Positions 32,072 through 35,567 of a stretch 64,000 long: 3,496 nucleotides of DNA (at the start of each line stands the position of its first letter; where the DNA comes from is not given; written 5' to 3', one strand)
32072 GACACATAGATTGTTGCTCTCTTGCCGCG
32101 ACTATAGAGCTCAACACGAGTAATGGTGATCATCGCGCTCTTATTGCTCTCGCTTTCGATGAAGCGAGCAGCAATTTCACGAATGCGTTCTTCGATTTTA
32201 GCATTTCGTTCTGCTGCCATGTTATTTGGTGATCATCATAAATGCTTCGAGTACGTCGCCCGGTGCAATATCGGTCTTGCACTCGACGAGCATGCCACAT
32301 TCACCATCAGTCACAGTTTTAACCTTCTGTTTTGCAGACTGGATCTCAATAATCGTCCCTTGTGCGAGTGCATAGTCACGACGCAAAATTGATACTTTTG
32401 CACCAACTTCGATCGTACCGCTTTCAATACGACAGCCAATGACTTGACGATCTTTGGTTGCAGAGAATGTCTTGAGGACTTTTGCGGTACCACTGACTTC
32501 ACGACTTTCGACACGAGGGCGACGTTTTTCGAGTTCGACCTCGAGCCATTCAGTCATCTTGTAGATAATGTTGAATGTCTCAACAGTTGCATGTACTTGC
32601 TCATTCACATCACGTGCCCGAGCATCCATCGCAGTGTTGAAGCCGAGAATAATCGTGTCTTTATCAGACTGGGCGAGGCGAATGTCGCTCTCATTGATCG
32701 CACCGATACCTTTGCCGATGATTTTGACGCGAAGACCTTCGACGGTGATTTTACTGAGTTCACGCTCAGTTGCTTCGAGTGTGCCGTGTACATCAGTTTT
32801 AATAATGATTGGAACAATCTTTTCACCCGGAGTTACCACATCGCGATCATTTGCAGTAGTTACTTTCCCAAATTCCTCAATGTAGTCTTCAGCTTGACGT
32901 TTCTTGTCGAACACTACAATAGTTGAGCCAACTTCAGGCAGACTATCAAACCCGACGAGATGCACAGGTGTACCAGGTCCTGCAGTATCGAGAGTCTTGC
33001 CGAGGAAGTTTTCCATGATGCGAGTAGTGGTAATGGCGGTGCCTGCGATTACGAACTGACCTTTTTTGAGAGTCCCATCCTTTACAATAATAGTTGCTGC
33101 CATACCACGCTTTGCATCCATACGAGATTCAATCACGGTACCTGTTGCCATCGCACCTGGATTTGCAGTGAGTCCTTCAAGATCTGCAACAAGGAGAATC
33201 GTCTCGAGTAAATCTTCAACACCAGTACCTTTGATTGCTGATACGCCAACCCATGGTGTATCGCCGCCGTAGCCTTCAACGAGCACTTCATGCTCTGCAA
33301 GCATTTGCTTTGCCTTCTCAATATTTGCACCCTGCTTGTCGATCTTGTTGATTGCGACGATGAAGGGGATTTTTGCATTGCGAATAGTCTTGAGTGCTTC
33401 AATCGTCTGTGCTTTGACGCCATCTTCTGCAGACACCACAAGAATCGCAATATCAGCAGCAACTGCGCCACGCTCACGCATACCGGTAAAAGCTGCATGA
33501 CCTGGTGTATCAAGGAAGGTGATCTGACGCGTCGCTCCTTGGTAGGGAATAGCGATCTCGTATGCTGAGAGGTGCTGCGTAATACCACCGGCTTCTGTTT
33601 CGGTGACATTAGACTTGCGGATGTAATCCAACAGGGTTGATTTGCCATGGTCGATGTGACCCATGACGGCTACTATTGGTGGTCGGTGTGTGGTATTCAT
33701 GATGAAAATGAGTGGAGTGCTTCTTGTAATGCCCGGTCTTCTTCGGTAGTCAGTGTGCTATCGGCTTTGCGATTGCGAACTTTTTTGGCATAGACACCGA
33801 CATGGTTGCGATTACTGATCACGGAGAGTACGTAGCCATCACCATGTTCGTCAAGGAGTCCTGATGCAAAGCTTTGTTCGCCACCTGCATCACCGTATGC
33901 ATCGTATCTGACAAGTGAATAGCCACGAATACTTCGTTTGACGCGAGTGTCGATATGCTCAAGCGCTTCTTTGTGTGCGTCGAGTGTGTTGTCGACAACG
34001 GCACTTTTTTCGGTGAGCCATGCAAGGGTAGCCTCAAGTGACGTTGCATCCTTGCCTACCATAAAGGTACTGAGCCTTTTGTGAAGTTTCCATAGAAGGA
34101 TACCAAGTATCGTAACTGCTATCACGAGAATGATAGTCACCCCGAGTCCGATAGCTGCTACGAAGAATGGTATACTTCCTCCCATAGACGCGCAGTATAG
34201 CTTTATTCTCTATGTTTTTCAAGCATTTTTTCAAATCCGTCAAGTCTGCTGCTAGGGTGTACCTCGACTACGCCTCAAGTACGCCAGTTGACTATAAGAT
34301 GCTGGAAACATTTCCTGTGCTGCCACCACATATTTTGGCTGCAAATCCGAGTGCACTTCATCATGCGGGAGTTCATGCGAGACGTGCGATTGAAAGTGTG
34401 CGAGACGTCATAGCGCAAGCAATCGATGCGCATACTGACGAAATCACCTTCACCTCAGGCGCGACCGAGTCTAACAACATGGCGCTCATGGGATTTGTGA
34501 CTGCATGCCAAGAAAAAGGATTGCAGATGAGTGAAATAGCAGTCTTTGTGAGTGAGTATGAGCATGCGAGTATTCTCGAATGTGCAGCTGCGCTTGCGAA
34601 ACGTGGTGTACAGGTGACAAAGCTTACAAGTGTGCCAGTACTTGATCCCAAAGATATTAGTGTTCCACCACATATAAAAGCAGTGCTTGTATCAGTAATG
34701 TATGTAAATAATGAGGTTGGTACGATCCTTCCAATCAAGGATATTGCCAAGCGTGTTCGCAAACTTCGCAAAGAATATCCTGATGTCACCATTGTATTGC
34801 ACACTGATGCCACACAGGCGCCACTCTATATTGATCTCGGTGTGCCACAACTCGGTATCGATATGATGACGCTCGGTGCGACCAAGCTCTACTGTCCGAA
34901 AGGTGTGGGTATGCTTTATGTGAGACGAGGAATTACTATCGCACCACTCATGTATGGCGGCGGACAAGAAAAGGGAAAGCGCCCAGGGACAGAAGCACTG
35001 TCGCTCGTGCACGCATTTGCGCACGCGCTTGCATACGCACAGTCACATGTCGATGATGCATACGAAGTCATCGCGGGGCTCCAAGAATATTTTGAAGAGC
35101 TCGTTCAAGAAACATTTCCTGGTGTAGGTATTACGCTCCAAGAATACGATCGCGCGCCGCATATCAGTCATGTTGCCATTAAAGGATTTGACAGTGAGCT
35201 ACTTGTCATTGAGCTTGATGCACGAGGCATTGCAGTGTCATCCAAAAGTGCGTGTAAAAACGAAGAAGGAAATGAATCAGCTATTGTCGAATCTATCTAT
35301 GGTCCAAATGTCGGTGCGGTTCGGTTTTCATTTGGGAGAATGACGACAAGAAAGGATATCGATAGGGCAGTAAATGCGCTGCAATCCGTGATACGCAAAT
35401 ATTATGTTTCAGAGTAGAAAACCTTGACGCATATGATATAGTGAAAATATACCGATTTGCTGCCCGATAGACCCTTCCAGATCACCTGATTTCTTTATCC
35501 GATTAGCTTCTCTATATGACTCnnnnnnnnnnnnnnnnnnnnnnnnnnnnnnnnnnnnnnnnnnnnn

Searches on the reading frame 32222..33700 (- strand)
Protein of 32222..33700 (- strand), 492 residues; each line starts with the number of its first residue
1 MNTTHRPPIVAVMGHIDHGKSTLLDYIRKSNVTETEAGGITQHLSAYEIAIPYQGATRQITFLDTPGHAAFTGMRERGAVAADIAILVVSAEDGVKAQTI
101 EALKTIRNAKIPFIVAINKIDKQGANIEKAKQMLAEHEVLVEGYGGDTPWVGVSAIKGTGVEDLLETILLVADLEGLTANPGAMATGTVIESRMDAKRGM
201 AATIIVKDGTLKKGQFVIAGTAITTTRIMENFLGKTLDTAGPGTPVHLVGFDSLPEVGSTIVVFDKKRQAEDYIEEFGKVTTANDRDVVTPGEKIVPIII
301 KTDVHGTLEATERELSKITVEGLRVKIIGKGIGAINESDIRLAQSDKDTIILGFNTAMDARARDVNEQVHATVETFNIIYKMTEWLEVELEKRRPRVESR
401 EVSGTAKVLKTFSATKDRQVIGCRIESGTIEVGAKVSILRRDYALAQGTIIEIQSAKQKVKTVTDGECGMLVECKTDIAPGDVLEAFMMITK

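Call 49: search_protein_families(library=pfam, proteins=[window:32222-33700:-], max_evalue=0.00001)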
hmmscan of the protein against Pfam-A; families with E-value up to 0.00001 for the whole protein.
window:32222-33700:- (492 aa): 5 families
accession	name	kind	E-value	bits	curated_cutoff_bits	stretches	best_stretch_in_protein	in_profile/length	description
PF00009.33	GTP_EFTU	-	1.7e-38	132.5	26.5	1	9-169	5-183/188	Elongation factor Tu GTP binding domain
PF11987.13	IF-2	-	2.3e-24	86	27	1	293-384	24-114/117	Translation-initiation factor 2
PF22042.2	EF-G_D2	-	1e-20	74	27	1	185-263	2-83/84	Elongation factor G domain 2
PF01926.29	MMR_HSR1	-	9e-12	45.5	21.9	1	10-119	2-113/113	50S ribosome-binding GTPase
PF03144.31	GTP_EFTU_D2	-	8.1e-06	26.6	30.3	0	419-484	2-72/73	Elongation factor Tu domain 2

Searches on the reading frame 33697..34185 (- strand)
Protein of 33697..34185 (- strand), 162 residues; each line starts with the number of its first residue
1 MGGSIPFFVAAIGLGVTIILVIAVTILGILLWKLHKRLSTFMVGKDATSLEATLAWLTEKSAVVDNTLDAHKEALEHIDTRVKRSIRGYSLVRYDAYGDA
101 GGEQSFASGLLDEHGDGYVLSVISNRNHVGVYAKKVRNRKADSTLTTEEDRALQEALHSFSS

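Call 49: search_protein_families(library=pfam, proteins=[window:33697-34185:-], max_evalue=0.00001)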
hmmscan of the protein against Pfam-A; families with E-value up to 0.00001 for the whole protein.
window:33697-34185:- (162 aa): 1 family
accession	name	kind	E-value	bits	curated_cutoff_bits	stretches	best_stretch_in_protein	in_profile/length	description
PF14584.11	DUF4446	-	3.9e-34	118.3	27.4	1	9-156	2-149/150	Protein of unknown function (DUF4446)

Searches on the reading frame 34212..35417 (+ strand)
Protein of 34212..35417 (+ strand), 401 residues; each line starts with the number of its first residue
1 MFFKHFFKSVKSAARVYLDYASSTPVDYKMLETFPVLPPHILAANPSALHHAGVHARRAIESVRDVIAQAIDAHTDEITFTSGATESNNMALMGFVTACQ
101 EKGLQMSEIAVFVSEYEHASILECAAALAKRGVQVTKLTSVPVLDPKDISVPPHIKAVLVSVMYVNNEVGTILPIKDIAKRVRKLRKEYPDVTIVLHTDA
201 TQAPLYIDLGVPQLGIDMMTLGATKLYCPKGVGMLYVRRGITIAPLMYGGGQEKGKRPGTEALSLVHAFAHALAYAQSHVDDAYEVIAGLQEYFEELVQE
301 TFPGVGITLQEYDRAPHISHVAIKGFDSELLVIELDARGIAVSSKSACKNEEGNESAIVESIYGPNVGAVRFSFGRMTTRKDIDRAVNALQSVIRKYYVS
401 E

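Call 49: search_protein_families(library=pfam, proteins=[window:34212-35417:+], max_evalue=0.00001)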
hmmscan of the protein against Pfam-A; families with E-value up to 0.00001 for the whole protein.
window:34212-35417:+ (401 aa): 1 family
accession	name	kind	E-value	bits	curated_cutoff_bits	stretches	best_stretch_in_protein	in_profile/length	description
PF00266.25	Aminotran_5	-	1.5e-49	169.4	21.5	1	16-385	1-370/371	Aminotransferase class-V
